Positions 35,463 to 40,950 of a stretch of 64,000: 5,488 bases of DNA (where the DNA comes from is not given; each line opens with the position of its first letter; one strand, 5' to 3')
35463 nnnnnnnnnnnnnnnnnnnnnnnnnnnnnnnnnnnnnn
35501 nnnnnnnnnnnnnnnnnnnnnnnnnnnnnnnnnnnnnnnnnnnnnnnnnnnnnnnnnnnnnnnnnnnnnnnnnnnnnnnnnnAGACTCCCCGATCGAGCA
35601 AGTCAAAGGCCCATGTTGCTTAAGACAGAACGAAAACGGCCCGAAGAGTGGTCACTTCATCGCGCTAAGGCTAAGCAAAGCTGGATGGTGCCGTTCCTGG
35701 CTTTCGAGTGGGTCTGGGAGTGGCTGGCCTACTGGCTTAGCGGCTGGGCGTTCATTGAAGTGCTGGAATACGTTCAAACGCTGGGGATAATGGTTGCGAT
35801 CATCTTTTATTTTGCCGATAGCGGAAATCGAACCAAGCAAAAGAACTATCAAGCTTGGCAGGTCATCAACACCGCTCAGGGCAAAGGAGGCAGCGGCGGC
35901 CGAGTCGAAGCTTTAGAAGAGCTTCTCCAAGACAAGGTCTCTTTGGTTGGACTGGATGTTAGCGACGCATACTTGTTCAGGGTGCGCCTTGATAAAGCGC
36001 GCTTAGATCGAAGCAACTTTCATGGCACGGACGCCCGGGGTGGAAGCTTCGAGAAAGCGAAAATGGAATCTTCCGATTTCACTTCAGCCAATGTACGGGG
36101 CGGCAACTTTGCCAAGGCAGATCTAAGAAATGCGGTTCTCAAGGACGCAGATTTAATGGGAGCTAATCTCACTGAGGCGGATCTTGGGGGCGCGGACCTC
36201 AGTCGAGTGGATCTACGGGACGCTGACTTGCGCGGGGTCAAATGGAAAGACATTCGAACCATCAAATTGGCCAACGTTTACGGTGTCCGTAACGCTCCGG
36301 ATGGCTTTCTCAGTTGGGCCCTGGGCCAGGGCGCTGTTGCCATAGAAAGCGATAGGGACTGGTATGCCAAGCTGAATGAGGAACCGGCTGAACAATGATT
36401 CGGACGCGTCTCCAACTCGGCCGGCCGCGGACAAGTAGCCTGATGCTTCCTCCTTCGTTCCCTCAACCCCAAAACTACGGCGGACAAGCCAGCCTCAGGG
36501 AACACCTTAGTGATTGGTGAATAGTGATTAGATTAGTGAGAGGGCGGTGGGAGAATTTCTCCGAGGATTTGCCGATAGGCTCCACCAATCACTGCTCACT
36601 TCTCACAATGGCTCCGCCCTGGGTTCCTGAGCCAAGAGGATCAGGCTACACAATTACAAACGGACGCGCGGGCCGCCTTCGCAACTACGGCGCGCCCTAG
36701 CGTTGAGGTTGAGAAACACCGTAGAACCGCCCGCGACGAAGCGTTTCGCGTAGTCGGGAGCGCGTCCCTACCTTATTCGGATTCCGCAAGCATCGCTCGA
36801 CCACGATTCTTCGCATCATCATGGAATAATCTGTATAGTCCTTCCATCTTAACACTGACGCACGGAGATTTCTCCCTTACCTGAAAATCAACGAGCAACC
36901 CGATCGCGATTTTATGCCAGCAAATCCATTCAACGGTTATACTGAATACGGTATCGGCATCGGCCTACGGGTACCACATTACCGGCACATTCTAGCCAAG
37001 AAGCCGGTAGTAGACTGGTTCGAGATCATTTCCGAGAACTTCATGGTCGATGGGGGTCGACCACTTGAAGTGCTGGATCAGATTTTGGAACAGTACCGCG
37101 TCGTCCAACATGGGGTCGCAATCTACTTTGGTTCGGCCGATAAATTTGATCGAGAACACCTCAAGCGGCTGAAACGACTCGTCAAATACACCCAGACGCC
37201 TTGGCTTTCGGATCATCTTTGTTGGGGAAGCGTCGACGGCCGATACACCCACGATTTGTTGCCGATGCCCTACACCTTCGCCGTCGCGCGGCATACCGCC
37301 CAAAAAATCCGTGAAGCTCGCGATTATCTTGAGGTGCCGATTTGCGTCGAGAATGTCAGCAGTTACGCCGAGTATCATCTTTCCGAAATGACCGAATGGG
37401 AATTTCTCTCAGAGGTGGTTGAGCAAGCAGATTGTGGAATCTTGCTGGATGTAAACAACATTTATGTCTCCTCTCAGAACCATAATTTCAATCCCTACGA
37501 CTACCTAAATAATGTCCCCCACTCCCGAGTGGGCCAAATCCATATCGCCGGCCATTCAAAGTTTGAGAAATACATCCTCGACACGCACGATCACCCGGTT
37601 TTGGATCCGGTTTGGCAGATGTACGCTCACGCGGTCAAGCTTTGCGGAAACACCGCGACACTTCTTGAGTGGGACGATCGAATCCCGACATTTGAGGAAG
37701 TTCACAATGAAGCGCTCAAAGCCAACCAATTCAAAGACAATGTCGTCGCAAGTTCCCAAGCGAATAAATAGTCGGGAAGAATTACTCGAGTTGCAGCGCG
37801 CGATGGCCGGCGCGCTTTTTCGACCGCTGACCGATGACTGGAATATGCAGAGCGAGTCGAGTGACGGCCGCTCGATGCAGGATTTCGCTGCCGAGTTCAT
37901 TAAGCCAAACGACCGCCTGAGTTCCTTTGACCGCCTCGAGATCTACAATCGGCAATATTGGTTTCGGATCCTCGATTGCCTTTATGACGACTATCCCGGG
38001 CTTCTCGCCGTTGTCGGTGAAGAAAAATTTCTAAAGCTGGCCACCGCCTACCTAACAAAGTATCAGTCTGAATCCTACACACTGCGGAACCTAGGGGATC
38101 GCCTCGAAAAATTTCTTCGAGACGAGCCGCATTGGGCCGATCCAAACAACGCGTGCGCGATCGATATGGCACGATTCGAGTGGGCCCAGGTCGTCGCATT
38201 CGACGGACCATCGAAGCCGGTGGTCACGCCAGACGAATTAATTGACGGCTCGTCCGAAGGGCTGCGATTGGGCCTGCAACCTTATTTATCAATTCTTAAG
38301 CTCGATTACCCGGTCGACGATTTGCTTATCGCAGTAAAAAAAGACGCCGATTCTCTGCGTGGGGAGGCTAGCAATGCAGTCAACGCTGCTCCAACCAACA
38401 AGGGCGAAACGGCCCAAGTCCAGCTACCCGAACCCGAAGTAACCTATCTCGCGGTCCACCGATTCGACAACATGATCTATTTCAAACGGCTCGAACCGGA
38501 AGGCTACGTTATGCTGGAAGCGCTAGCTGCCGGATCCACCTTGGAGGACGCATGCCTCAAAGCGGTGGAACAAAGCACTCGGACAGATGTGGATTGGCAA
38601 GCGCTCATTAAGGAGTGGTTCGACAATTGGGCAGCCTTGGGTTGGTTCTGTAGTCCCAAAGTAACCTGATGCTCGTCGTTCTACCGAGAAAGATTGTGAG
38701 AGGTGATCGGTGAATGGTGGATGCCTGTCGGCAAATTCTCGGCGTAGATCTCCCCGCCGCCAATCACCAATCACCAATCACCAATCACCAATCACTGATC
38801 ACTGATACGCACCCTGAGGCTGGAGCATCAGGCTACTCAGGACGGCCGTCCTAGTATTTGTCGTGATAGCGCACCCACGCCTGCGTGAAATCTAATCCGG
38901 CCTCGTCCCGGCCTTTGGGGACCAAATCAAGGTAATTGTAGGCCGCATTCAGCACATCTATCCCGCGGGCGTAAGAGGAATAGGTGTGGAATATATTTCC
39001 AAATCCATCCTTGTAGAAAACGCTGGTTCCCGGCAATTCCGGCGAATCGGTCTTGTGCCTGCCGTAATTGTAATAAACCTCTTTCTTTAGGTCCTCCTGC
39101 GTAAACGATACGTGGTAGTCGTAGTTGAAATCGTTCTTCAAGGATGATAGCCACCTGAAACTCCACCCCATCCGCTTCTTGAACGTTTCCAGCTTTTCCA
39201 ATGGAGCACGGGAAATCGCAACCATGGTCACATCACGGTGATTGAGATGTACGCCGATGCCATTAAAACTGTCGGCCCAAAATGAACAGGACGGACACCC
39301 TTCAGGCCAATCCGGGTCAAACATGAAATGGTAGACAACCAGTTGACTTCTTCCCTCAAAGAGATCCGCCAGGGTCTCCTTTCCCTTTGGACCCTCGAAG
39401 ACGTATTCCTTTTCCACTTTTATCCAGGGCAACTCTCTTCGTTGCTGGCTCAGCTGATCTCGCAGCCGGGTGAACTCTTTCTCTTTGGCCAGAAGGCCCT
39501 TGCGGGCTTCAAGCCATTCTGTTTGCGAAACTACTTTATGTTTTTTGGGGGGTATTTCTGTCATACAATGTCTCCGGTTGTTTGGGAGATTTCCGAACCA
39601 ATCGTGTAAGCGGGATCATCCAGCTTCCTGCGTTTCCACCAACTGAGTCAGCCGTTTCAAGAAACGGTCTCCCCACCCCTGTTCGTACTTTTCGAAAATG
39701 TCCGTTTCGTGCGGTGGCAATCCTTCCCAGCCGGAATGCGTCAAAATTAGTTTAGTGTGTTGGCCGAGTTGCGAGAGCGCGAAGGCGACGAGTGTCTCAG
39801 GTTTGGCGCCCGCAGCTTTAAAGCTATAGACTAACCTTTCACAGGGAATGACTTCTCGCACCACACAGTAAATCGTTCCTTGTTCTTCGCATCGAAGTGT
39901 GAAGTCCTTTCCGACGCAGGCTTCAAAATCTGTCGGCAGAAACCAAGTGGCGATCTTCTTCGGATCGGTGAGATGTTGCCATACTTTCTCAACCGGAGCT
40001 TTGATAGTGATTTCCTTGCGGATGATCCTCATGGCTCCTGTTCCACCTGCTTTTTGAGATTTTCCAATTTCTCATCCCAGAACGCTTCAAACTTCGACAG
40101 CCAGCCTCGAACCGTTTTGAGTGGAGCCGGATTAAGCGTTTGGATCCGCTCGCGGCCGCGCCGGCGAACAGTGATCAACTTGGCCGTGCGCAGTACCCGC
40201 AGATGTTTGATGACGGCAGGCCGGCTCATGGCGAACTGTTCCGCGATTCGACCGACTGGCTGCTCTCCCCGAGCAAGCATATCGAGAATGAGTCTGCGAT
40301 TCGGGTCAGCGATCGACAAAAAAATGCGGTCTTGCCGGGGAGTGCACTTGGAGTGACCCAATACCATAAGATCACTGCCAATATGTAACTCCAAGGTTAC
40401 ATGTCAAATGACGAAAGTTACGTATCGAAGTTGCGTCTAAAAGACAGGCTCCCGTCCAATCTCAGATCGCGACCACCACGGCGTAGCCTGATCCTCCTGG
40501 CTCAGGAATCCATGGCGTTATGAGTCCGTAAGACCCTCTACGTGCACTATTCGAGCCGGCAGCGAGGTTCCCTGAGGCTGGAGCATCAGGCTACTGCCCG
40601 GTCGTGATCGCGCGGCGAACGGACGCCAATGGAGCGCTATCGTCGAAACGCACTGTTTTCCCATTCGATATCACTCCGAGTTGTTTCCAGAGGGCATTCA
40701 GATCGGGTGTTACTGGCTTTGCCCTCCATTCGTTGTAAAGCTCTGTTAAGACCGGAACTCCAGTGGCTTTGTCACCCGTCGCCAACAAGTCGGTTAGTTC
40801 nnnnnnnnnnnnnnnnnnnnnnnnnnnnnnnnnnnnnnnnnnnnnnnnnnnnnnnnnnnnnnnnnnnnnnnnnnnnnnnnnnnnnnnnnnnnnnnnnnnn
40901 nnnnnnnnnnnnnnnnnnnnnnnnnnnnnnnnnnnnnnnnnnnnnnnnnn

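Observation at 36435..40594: Three copies of a palindromic 24-nt-armed element bracket the DUF692/DUF2063 module and the DUF899-SRPBCC-ArsR module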

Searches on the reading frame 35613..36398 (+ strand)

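Call 19: search_protein_families(library=pfam, proteins=[window:35613-36398:+])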
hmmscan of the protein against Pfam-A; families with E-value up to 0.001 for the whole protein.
window:35613-36398:+ (261 aa): 3 families
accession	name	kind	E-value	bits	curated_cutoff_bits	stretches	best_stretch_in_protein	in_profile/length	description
PF00805.28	Pentapeptide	-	1.3e-20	73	20.2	3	179-209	1-31/40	Pentapeptide repeats (8 copies)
PF13599.13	Pentapeptide_4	-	2e-18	66.6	38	2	125-186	17-78/78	Pentapeptide repeat region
PF13576.12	Pentapeptide_3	-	1e-08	35.6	27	1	146-189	1-47/48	Pentapeptide repeats (9 copies)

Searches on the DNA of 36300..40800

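Call 76: search_rna_families(source=window, start=36300, end=40800, threshold=evalue, max_evalue=1)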
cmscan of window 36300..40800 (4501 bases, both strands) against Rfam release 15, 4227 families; matches with E-value up to 1: 0.
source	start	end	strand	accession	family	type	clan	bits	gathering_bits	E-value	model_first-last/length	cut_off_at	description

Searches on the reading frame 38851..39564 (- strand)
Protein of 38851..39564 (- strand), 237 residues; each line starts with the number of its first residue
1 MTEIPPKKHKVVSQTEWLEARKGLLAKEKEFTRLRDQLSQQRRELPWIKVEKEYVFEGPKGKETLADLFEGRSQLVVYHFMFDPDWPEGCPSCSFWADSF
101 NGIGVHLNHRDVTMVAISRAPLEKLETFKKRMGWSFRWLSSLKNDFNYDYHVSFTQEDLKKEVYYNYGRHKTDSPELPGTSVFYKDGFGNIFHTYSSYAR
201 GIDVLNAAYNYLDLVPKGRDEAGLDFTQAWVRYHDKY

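Call 19: search_protein_families(library=pfam, proteins=[window:38851-39564:-])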
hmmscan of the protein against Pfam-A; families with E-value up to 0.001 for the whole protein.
window:38851-39564:- (237 aa): 2 families
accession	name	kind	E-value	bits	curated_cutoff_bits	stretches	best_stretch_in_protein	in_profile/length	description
PF05988.18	DUF899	-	2.6e-96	322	27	1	7-237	2-224/224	Bacterial protein of unknown function (DUF899)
PF00578.27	AhpC-TSA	-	2.1e-05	24.9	26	1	64-161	19-105/124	AhpC/TSA family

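Call 61: find_homologous_proteins(query=window:38851-39564:-, max_evalue=1e-40)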
Query window:38851-39564:- (237 aa): 7998 proteins with E <= 1e-40 among 8000 candidates; the best 120 are listed.
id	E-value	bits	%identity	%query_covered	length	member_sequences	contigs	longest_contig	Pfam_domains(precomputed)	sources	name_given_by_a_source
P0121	5.9e-139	479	85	100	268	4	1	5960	PF05988.19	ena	-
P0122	4.0e-138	477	85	100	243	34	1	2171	PF05988.19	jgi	jgi:predicted dithiol-disulfide oxidoreductase (DUF899 family)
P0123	7.2e-132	456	79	100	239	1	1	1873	PF05988.19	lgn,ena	-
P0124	3.4e-130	451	79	100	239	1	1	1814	PF05988.19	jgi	jgi:predicted dithiol-disulfide oxidoreductase (DUF899 family)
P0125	4.4e-130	450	79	100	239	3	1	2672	PF05988.19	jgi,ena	-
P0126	7.7e-130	450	80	100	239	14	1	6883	PF05988.19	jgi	-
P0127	5.5e-129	447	80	100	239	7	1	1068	PF05988.19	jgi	jgi:predicted dithiol-disulfide oxidoreductase (DUF899 family)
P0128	7.2e-129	446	78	100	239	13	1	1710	PF05988.19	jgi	jgi:predicted dithiol-disulfide oxidoreductase (DUF899 family)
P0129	1.7e-127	442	79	97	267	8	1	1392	PF05988.19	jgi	jgi:predicted dithiol-disulfide oxidoreductase (DUF899 family)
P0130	2.6e-126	438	78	100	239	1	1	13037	PF05988.19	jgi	jgi:predicted dithiol-disulfide oxidoreductase (DUF899 family)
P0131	9.1e-126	436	76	100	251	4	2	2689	PF00578.28,PF05988.19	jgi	jgi:predicted dithiol-disulfide oxidoreductase (DUF899 family)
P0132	2.3e-125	435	77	100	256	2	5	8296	PF05988.19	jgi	jgi:predicted dithiol-disulfide oxidoreductase (DUF899 family)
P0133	5.1e-124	430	77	100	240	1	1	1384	PF05988.19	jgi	jgi:predicted dithiol-disulfide oxidoreductase (DUF899 family)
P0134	5.2e-124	430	79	97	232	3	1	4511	PF05988.19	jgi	jgi:predicted dithiol-disulfide oxidoreductase (DUF899 family)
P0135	8.3e-124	430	79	97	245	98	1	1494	PF05988.19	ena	-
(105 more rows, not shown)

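Call 62: find_encoding_contigs(protein=P0121, flank=6000, max_places=2)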
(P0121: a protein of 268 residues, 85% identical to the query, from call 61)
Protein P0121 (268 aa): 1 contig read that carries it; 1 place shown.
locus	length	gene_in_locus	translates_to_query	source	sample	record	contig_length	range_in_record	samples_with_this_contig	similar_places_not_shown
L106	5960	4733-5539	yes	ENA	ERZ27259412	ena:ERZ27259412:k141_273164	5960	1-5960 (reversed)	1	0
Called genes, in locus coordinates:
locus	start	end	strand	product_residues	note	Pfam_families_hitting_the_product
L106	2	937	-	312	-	?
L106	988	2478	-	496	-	PF07732:Cu-oxidase_3, PF00394:Cu-oxidase, PF07731:Cu-oxidase_2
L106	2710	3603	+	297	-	PF00701:DHDPS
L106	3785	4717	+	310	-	-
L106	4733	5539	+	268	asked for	PF05988:DUF899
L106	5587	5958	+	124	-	?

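Call 63: find_encoding_contigs(protein=P0126, flank=7000, max_places=2)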
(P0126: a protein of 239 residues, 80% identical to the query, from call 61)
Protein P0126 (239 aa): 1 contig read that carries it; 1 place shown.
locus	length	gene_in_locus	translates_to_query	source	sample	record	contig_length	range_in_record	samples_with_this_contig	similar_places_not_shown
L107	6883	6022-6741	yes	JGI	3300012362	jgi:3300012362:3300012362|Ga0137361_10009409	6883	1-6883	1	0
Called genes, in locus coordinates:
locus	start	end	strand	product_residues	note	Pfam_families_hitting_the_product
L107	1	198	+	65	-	?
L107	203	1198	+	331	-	PF13407:Peripla_BP_4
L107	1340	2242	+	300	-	PF02653:BPD_transp_2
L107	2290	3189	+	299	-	PF02653:BPD_transp_2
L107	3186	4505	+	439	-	PF04389:Peptidase_M28 (weak), PF01546:Peptidase_M20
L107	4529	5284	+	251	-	PF07090:GATase1_like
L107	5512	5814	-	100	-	PF16925:TetR_C_13, PF21993:TetR_C_13_2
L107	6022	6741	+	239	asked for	PF05988:DUF899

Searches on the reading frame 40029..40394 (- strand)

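Call 19: search_protein_families(library=pfam, proteins=[window:40029-40394:-])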
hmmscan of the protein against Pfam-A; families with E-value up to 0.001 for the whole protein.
window:40029-40394:- (121 aa): 5 families
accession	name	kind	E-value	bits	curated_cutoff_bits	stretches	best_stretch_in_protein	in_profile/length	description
PF01022.26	HTH_5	-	6.2e-11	42.4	22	1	30-75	1-46/47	Bacterial regulatory protein, arsR family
PF12840.13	HTH_20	-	9.1e-09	35.6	27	1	28-77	1-51/51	Helix-turn-helix domain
PF13545.12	HTH_Crp_2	-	0.00021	21.6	27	1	49-93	27-68/70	Crp-like helix-turn-helix domain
PF13518.12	HTH_28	-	0.00026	21.4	25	0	33-80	2-51/52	Helix-turn-helix domain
PF12802.13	MarR_2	-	0.00079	20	27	0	35-79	9-55/61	MarR family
